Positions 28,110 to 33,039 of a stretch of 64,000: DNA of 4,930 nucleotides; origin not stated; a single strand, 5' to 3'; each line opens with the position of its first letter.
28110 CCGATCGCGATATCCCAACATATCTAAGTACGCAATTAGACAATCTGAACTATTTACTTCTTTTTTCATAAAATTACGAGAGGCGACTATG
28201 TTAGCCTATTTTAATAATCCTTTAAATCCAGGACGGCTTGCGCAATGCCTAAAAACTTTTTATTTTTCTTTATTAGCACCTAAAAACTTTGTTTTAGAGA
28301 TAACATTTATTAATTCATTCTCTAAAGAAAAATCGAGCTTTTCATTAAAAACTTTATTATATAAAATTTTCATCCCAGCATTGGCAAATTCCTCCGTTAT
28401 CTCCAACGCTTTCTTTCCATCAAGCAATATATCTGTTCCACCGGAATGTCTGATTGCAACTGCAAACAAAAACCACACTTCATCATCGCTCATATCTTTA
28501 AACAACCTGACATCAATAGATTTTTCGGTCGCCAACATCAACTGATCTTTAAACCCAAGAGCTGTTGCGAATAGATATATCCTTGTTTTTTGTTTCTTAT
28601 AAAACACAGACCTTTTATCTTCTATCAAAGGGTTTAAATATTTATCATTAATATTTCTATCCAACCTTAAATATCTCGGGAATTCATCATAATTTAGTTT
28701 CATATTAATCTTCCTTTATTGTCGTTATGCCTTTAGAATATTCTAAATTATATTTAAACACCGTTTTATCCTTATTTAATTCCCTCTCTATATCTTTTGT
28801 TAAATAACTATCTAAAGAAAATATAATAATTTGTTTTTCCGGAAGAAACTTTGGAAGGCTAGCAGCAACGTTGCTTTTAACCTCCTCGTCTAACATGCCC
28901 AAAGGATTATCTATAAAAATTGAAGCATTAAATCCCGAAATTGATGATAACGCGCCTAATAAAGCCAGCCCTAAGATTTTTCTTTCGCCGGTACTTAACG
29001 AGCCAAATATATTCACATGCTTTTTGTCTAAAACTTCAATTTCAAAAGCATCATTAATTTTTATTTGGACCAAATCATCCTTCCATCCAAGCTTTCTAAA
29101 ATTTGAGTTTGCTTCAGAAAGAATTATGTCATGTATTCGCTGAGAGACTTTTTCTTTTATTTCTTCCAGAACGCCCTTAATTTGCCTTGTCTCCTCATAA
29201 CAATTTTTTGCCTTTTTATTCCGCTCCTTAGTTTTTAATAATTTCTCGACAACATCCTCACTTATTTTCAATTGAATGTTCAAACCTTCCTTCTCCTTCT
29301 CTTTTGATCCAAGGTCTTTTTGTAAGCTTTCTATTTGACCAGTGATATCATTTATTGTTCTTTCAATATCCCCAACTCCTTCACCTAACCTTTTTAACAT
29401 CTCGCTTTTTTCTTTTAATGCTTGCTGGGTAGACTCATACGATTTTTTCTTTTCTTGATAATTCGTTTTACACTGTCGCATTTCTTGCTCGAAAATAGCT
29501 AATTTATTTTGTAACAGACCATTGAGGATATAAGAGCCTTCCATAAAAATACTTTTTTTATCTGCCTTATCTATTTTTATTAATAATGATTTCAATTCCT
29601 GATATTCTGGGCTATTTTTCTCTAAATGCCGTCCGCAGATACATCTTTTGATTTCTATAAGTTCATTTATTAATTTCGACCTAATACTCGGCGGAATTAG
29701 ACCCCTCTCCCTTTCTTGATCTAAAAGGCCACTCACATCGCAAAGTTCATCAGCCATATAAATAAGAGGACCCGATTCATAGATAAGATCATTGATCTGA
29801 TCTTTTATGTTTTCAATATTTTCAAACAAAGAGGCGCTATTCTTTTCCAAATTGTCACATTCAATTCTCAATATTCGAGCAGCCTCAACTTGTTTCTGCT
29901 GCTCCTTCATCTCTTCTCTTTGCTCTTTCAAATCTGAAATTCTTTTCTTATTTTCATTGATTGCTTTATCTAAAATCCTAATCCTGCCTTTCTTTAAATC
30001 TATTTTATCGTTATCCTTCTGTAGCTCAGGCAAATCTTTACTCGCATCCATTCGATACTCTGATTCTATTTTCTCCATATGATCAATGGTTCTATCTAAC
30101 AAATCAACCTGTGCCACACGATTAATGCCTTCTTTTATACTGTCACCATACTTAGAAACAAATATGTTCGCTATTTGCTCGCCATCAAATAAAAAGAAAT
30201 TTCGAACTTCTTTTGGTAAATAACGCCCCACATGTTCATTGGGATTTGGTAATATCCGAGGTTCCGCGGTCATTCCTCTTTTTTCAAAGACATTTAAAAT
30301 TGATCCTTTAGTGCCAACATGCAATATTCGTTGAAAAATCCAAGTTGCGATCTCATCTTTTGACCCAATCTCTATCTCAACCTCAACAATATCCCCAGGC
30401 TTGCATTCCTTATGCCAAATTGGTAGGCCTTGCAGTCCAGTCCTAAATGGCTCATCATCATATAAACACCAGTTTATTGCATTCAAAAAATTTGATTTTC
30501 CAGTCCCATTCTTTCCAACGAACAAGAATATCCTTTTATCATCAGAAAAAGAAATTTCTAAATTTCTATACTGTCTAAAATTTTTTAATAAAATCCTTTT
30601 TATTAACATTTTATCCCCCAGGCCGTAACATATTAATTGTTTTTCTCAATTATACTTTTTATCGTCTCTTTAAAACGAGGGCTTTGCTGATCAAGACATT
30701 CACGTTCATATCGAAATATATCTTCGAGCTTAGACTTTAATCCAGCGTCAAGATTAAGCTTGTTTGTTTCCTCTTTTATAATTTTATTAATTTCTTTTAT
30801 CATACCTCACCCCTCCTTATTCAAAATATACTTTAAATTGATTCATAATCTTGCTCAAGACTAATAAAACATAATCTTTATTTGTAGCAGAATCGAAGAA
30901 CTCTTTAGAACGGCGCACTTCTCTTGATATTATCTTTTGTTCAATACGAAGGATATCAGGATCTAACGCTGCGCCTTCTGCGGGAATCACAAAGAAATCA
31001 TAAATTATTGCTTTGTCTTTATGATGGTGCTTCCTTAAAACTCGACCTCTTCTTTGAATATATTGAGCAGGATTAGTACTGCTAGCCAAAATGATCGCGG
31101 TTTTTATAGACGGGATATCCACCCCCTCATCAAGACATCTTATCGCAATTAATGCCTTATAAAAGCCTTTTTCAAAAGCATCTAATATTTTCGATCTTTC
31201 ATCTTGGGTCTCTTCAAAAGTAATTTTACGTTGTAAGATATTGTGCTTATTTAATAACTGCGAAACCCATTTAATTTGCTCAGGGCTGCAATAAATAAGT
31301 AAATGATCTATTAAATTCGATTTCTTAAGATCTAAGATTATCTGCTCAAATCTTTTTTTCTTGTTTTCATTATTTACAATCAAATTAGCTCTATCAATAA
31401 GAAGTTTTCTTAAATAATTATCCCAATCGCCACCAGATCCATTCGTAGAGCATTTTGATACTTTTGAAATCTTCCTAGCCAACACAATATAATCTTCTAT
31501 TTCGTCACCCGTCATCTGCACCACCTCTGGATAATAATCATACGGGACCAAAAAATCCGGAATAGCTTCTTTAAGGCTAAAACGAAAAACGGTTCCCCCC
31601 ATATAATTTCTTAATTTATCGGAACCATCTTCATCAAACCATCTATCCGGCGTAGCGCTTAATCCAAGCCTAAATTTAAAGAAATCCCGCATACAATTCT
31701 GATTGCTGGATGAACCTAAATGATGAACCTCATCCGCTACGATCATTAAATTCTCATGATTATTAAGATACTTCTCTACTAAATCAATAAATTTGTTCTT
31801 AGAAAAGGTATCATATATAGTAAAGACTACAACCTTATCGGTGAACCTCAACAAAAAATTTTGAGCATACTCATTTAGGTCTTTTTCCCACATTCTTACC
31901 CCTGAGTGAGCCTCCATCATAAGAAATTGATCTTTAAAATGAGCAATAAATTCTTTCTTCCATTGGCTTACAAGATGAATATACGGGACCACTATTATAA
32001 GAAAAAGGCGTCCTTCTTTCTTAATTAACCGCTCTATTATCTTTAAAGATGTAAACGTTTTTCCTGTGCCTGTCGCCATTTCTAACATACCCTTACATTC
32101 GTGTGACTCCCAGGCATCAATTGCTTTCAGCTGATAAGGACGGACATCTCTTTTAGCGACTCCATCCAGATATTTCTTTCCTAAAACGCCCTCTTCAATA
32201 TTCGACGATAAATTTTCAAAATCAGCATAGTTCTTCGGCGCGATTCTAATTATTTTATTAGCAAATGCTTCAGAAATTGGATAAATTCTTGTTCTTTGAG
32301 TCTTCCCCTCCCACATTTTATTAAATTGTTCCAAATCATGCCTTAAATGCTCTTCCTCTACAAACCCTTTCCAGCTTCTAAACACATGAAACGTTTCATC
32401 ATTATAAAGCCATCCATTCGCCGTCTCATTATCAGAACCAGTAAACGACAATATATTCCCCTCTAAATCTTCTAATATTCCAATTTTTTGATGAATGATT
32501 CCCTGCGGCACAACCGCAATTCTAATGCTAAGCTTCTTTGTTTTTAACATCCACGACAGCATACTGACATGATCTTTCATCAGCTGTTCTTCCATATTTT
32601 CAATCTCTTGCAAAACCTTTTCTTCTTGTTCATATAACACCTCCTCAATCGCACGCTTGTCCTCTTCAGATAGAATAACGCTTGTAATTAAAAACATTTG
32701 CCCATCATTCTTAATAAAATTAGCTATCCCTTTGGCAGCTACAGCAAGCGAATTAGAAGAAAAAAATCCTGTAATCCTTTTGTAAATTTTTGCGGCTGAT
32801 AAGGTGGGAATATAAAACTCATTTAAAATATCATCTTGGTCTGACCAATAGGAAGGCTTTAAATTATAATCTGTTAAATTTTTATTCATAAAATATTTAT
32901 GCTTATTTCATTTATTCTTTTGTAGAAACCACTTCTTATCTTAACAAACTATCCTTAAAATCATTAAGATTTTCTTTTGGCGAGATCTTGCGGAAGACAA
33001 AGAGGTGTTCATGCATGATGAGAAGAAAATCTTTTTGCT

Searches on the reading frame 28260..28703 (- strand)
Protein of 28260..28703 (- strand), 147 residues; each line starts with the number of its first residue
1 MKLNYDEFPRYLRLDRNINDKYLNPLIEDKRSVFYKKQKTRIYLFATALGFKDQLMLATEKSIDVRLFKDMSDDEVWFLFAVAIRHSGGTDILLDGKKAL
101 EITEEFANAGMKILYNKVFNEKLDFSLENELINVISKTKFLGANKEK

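Call 3: search_protein_families(library=pfam, proteins=[window:28260-28703:-], max_evalue=0.01)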
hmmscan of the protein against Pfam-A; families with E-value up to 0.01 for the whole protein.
window:28260-28703:- (147 aa): 0 families

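Call 9: search_protein_families(library=padloc, proteins=[window:28260-28703:-], max_evalue=0.001)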
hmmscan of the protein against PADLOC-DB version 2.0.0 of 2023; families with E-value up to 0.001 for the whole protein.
window:28260-28703:- (147 aa): 0 families

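Call 49: search_protein_families(library=ncbifam, proteins=[window:28263-28703:-], max_evalue=0.00001)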
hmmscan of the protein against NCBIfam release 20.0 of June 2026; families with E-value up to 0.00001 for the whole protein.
window:28263-28703:- (147 aa): 1 family
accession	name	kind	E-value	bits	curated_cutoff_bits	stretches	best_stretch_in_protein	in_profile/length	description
TIGR04062.1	dnd_assoc_4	equivalog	1.3e-09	38.4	74.25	1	23-140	13-136/151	DNA phosphorothioation-associated protein 4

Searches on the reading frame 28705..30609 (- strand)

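Call 3: search_protein_families(library=pfam, proteins=[window:28705-30609:-], max_evalue=0.01)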
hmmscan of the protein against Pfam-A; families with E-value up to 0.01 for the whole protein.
window:28705-30609:- (634 aa): 8 families
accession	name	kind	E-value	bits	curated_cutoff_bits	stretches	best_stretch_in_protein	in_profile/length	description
PF13476.12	AAA_23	-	1.7e-18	68.4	27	1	5-275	1-196/201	AAA domain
PF02463.25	SMC_N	-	5.5e-17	62.4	40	2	3-51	2-50/220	RecF/RecN/SMC N terminal domain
PF13175.12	AAA_15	-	3e-12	47.3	32.1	1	1-468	1-286/374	AAA ATPase domain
PF23735.1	KIF9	-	6e-05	23.7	31.9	1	382-490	12-118/140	Kinesin-like protein KIF9 domain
PF13555.12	AAA_29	-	0.00028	21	27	1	4-50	2-47/61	P-loop containing region of AAA domain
PF13304.12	AAA_21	-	0.0019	18.8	27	1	28-50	2-24/304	AAA domain, putative AbiEii toxin, Type IV TA system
PF13514.12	AAA_27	-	0.002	18.2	22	1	1-50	1-51/206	AAA domain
PF00005.33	ABC_tran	-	0.0038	18.3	25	0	16-46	3-32/137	ABC transporter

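Call 9: search_protein_families(library=padloc, proteins=[window:28705-30609:-], max_evalue=0.001)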
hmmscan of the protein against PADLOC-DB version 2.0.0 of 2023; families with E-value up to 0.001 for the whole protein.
window:28705-30609:- (634 aa): 95 families (the best 25 are shown)
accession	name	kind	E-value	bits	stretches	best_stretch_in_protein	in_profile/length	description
PDLC02723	PbeC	-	7.5e-92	306.8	1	3-596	3-617/618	PbeC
PDLC02714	PbeC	-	4.4e-72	241.9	1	1-625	1-650/651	PbeC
PDLC02741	PbeC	-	3.8e-66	221.9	1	1-625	1-643/644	PbeC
PDLC02732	PbeC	-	4e-64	215.3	1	3-601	3-621/625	PbeC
PDLC02729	PbeC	-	4.6e-61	205.1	2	123-626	153-657/668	PbeC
PDLC02750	PbeC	-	1.4e-53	180.4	1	1-595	1-605/629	PbeC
PDLC02722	PbeC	-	5.9e-53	178.5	1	1-622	1-633/643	PbeC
PDLC02730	PbeC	-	1.5e-51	174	2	126-616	146-647/651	PbeC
PDLC02753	PbeC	-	4e-48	162.2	1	3-613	3-638/648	PbeC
PDLC02668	DndD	-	9.5e-46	155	1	1-631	1-653/659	DndD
PDLC02711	PbeC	-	3e-45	152.8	1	1-624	1-641/646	PbeC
PDLC02740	PbeC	-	1.2e-43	148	1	1-626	1-643/648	PbeC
PDLC02749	PbeC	-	1.2e-43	147.6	1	1-600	1-614/636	PbeC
PDLC02739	PbeC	-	3.9e-43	146.1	1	1-558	1-568/644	PbeC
PDLC02712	PbeC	-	4.3e-43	145.7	1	1-597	1-617/622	PbeC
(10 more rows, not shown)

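Call 49: search_protein_families(library=ncbifam, proteins=[window:28708-30609:-], max_evalue=0.00001)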
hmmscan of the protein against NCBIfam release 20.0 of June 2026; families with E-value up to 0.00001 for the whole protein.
window:28708-30609:- (634 aa): 11 families
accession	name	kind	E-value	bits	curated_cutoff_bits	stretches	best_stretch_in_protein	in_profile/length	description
TIGR03185.1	DNA_S_dndD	equivalog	6.4e-45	153.8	245.85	1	1-626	1-638/650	DNA sulfur modification protein DndD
NF045487.1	ASRP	equivalog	5.3e-16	58.3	300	2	368-574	355-568/593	archaea-specific SMC-related protein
NF002244.0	PRK01156.1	equivalog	3e-14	52.1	847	2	366-582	631-847/895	DNA double-strand break repair ATPase Rad50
NF003034.1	PRK03918.1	equivalog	3.6e-11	41.8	700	1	1-56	1-54/878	DNA double-strand break repair ATPase Rad50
TIGR02168.1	SMC_prok_B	equivalog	6e-11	40.8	567.35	0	367-492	790-916/1181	chromosome segregation protein SMC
NF002572.0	PRK02224.1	equivalog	9.9e-11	40.7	1087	0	1-51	1-49/888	DNA double-strand break repair ATPase Rad50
TIGR00611.2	recf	equivalog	3.6e-10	39.5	172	1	3-50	1-46/339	DNA replication/repair protein RecF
TIGR02169.1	SMC_prok_A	equivalog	1.2e-09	36.4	729.4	0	366-480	832-947/1165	chromosome segregation protein SMC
NF045780.1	TrlF_fam_ATP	equivalog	2.2e-06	26.7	350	1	31-551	315-839/944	TrlF family AAA-like ATPase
NF041035.1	Rad50_Halo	equivalog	3.3e-06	25.8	1000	0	1-54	1-52/883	DNA double-strand break repair ATPase Rad50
TIGR00618.1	sbcc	subfamily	3.6e-06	25.2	478.5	1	1-54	1-56/1043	exonuclease subunit SbcC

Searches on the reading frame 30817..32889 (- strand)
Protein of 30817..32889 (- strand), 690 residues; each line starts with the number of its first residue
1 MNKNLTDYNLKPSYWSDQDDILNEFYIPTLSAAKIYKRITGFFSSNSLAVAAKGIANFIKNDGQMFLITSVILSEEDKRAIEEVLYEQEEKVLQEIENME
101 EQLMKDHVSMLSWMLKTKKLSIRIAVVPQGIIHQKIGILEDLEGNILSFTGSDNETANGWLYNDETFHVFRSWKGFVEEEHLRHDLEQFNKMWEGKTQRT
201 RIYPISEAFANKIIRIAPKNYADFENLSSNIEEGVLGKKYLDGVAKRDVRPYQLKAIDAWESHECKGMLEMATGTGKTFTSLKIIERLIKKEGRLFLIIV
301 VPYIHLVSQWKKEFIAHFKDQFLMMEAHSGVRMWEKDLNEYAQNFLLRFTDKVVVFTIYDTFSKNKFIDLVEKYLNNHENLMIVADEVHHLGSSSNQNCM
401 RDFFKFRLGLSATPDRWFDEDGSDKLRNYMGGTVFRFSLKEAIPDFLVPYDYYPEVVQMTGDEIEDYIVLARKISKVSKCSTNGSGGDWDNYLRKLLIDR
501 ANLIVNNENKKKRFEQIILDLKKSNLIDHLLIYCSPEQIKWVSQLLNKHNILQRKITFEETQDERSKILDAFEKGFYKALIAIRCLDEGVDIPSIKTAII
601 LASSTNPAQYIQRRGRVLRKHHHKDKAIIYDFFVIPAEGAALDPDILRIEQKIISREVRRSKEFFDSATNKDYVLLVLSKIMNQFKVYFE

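Call 3: search_protein_families(library=pfam, proteins=[window:30817-32889:-], max_evalue=0.01)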
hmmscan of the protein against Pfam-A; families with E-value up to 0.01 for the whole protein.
window:30817-32889:- (690 aa): 8 families
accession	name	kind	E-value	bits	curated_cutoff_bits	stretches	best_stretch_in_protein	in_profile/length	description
PF04851.21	ResIII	-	1.2e-28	100.5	22.5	1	248-416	3-164/164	Type III restriction enzyme, res subunit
PF00271.37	Helicase_C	-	1.1e-15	58.3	23.5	1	525-620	13-109/110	Helicase conserved C-terminal domain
PF00270.35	DEAD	-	1.2e-11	45.1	26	1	250-417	1-163/167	DEAD/DEAH box helicase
PF18766.7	SWI2_SNF2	-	5.5e-09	36.4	26.7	1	263-459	17-197/221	SWI2/SNF2 ATPase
PF00176.29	SNF2-rel_dom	-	5.8e-08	32.6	24.9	1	252-397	15-143/290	SNF2-related domain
PF16203.11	ERCC3_RAD25_C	-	0.0001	22.2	27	1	490-630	25-161/248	ERCC3/RAD25/XPB C-terminal helicase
PF13091.12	PLDc_2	-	0.0003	21.1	27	1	115-193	64-132/132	PLD-like domain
PF13401.12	AAA_22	-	0.00069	20.4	27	1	273-403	14-107/130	AAA domain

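Call 9: search_protein_families(library=padloc, proteins=[window:30817-32889:-], max_evalue=0.001)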
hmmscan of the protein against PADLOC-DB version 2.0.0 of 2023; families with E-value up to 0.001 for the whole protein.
window:30817-32889:- (690 aa): 27 families (the best 25 are shown)
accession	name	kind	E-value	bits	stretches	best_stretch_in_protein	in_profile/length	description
PDLC02707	PbeA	-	7.1e-220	730.1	1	5-672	2-666/672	PbeA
PDLC02704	PbeA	-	6.9e-193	640.8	1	6-672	2-679/682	PbeA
PDLC02706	PbeA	-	1.2e-125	418.8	2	248-685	269-722/722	PbeA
PDLC02703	PbeA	-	8.8e-96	319.9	1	6-638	2-619/626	PbeA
PDLC02705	PbeA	-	8.3e-74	247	1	5-688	2-691/691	PbeA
PDLC03597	REase_MTase_IIG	-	2.8e-19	66.2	2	244-334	163-257/1646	Type IIG restriction enzyme-methyltransferase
PDLC03049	REase_I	-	1.7e-14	50.8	1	235-535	154-429/807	Type I restriction enzyme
PDLC02193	PLD_Helicase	-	1.4e-12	44.7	1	19-227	11-203/905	-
PDLC03051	REase_MTase_I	-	2.1e-12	43.1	2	251-311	180-244/1591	Type I restriction enzyme-methyltransferase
PDLC03658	mREase_IV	-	4.3e-09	32.6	1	350-633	310-558/953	Type IV methyl-directed restriction enzyme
PDLC01765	Cas3c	-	5.1e-09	33.6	1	268-400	187-313/612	-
PDLC01763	Cas3b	-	5.5e-09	33.3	1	254-365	251-363/762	-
PDLC01252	Cas3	-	1.6e-07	29.1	1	269-397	4-130/324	CAS-I; effector_G3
PDLC01439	typeIV_DinG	-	1.7e-07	28.3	0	511-599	391-478/575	CAS-IV-A; associated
PDLC00938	Cas3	-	3.9e-07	27.6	1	269-398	4-143/358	CRISPR-associated helicase Cas3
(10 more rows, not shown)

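Call 49: search_protein_families(library=ncbifam, proteins=[window:30820-32889:-], max_evalue=0.00001)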
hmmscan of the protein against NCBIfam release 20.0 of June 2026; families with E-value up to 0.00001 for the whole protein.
window:30820-32889:- (690 aa): 11 families
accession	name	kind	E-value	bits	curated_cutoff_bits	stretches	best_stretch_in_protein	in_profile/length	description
TIGR04095.1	dnd_restrict_1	equivalog_domain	3.6e-125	418.5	600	1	248-686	8-450/451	DNA phosphorothioation system restriction enzyme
NF042964.1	phospholipD_antiphage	equivalog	1e-22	80.4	1100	1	14-318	6-301/895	phospholipase D-like domain-containing anti-phage protein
NF046051.1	restrict_EcoAI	equivalog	9.8e-20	70.5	550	1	225-632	135-528/768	EcoAI/FtnUII family type I restriction enzme subunit R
NF045503.1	repair_heli_XPB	equivalog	1.4e-13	50.3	610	0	510-631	392-519/548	DNA repair helicase XPB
NF010337.0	PRK13766.1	equivalog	4.3e-11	41.6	610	1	561-622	409-470/781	Hef nuclease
NF008521.0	PRK11448.1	equivalog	1e-07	30.4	729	1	248-294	413-463/1123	type I restriction-modification system endonuclease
TIGR04121.1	DEXH_lig_assoc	equivalog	1e-07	30.1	850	0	562-625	288-351/804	ligase-associated DNA damage response DEXH box helicase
NF003673.1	PRK05298.1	equivalog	3.3e-07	29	743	0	544-620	461-542/653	excinuclease ABC subunit UvrB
NF004068.0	PRK05580.1-5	equivalog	1.4e-06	26.7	1249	1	266-336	280-346/795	primosomal protein N'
TIGR01587.1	cas3_core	equivalog_domain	1.5e-06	27.6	102.45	0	269-398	4-143/358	CRISPR-associated helicase Cas3'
NF002340.1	PRK01297.1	equivalog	7.4e-06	25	564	0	516-619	238-342/372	ATP-dependent RNA helicase RhlB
